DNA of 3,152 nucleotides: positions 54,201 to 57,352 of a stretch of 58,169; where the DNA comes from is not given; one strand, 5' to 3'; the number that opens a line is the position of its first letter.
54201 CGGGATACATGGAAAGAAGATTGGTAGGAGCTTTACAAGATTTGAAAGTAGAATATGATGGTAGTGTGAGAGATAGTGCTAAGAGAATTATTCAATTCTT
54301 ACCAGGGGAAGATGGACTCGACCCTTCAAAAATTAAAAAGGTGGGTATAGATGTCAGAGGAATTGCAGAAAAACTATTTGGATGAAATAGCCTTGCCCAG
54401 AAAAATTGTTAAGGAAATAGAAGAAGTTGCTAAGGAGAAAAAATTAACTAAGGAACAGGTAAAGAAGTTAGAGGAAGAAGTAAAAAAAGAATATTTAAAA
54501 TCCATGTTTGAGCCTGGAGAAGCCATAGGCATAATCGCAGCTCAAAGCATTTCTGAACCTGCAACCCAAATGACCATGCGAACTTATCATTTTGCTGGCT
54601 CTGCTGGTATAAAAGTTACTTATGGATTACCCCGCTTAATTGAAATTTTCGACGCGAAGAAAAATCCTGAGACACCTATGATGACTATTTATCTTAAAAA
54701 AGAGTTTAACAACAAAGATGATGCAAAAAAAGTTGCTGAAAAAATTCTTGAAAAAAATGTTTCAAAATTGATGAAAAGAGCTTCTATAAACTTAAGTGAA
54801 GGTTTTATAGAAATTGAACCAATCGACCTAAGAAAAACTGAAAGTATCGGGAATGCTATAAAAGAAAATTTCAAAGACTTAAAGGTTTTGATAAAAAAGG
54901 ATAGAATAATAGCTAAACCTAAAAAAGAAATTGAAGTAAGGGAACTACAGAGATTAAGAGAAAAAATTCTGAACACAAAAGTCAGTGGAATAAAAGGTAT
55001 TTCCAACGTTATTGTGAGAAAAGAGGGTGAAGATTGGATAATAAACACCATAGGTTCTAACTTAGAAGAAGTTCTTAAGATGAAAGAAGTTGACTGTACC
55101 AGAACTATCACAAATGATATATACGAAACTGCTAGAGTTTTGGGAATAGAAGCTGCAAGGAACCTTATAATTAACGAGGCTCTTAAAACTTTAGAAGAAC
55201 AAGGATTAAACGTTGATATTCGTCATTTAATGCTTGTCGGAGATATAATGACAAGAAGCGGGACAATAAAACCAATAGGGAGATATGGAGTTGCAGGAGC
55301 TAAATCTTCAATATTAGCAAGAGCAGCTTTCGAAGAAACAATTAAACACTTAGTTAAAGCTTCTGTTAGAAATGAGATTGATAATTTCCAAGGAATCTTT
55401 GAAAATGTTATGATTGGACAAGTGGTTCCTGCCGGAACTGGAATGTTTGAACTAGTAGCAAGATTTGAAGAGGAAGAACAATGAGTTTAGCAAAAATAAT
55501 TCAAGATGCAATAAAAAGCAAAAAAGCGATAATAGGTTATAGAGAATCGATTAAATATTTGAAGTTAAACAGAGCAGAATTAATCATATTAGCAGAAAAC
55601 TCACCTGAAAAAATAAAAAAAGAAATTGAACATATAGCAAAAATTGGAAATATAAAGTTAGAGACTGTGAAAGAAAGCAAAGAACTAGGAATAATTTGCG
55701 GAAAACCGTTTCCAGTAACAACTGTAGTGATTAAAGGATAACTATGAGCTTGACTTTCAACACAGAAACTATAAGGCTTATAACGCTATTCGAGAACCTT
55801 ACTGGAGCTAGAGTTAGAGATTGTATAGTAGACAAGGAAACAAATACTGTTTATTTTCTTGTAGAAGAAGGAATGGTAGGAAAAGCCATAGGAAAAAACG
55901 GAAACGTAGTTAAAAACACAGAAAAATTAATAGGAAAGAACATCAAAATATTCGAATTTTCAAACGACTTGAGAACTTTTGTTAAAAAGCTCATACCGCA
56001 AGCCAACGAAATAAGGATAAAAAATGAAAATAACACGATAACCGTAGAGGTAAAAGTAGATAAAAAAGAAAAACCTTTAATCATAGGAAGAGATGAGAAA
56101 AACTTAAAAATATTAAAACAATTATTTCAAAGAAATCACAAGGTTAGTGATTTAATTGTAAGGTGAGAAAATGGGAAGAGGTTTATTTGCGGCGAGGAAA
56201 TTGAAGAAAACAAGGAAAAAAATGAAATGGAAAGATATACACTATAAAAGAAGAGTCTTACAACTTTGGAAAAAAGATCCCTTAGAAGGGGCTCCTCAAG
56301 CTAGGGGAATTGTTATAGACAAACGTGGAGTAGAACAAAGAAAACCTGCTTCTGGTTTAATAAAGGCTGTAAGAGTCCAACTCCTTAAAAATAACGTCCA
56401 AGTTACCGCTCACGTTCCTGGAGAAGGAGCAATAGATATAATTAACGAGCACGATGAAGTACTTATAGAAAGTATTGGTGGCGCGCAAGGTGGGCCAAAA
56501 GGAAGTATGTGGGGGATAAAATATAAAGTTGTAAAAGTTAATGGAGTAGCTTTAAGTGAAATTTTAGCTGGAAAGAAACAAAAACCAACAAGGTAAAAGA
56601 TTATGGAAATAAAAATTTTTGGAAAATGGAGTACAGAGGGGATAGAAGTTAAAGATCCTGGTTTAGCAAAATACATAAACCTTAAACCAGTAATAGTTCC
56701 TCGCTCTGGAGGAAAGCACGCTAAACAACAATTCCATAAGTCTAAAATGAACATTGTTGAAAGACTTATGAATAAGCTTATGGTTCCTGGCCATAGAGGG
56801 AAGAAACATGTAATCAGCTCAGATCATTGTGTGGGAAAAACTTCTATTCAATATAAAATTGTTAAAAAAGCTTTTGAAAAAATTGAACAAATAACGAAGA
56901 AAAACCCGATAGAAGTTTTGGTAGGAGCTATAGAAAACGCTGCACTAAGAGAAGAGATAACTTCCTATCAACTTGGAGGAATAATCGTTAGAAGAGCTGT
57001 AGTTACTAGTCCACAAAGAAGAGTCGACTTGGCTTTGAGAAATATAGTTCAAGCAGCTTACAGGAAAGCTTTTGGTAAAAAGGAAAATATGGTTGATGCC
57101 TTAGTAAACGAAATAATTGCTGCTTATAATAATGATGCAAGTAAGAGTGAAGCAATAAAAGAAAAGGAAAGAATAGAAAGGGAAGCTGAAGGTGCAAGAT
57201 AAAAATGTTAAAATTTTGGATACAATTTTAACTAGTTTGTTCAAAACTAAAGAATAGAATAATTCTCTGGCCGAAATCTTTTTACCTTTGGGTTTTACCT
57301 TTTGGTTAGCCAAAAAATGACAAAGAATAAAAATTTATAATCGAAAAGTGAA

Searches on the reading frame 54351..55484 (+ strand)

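Call 28: search_protein_families(library=pfam, proteins=[window:54351-55484:+], max_evalue=0.001)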
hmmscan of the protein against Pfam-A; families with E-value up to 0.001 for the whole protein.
window:54351-55484:+ (377 aa): 1 family
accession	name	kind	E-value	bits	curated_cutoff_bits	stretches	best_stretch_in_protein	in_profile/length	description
PF04998.22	RNA_pol_Rpb1_5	-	2e-52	178.8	28.5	1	15-321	31-266/267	RNA polymerase Rpb1, domain 5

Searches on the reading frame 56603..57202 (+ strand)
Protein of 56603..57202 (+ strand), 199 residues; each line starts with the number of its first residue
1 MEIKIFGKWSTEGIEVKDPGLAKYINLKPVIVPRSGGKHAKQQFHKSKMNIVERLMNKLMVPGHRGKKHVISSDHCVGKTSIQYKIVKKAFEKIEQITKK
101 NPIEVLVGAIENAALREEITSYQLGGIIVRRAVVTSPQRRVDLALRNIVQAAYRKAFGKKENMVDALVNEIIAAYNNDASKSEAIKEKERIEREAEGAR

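Call 27: search_protein_families(library=pfam, proteins=[window:56603-57202:+], max_evalue=0.001)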
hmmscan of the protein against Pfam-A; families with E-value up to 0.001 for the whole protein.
window:56603-57202:+ (199 aa): 1 family
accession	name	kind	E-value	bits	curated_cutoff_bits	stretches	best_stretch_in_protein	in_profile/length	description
PF00177.27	Ribosomal_S7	-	4.7e-34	117.6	24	1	23-199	3-148/148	Ribosomal protein S7p/S5e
